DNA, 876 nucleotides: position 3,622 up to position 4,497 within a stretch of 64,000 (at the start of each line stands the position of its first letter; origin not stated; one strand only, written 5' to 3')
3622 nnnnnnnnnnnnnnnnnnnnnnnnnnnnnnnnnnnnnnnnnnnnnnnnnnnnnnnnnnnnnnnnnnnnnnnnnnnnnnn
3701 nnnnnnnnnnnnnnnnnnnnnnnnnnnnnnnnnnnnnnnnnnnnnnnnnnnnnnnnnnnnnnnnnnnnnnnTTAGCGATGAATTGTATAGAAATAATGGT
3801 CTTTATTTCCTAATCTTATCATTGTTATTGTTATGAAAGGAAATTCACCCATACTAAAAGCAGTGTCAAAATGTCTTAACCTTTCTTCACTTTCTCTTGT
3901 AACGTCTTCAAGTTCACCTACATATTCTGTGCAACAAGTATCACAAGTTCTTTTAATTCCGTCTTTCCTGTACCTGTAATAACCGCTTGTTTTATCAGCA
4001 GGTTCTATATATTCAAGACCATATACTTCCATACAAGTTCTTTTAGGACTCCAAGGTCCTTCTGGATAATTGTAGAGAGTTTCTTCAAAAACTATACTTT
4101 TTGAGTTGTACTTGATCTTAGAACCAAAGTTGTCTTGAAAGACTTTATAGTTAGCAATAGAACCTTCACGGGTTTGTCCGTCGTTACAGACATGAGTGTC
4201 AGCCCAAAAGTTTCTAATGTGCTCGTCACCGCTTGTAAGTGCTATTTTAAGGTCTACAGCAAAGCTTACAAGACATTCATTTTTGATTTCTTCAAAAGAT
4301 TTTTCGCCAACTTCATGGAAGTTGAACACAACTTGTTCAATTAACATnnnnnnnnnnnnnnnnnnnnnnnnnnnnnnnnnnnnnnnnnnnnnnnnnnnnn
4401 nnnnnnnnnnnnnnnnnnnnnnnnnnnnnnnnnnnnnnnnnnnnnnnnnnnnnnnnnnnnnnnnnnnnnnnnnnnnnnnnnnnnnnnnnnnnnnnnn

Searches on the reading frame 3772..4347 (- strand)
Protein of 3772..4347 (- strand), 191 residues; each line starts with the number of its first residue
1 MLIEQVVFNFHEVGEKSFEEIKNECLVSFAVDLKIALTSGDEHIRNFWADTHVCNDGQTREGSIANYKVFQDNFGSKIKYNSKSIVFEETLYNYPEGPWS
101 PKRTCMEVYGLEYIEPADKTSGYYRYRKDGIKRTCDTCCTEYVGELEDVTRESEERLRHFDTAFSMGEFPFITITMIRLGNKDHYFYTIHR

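Call 3: search_protein_families(library=pfam, proteins=[window:3772-4347:-], max_evalue=1)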
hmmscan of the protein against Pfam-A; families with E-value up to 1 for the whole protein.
window:3772-4347:- (191 aa): 0 families

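Call 4: search_protein_families(library=phrogs, proteins=[window:3772-4347:-], max_evalue=0.01)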
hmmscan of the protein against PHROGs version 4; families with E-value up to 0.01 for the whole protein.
window:3772-4347:- (191 aa): 0 families

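Call 34: search_protein_families(library=ncbifam, proteins=[window:3772-4347:-], max_evalue=0.1)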
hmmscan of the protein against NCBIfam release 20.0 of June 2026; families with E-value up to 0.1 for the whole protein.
window:3772-4347:- (191 aa): 1 family
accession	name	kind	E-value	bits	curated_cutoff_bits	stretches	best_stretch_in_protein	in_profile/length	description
NF001941.0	PRK00723.1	equivalog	0.049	12.9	371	1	12-89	30-105/297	phosphatidylserine decarboxylase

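Call 35: search_protein_families(library=padloc, proteins=[window:3772-4347:-], max_evalue=0.1)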
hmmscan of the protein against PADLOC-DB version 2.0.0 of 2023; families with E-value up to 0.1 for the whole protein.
window:3772-4347:- (191 aa): 0 families

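Call 76: search_solved_structures(query=window:3772-4347:-, max_evalue=1)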
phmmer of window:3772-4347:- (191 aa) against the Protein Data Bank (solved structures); distinct sequences matched with E-value up to 1: 0.
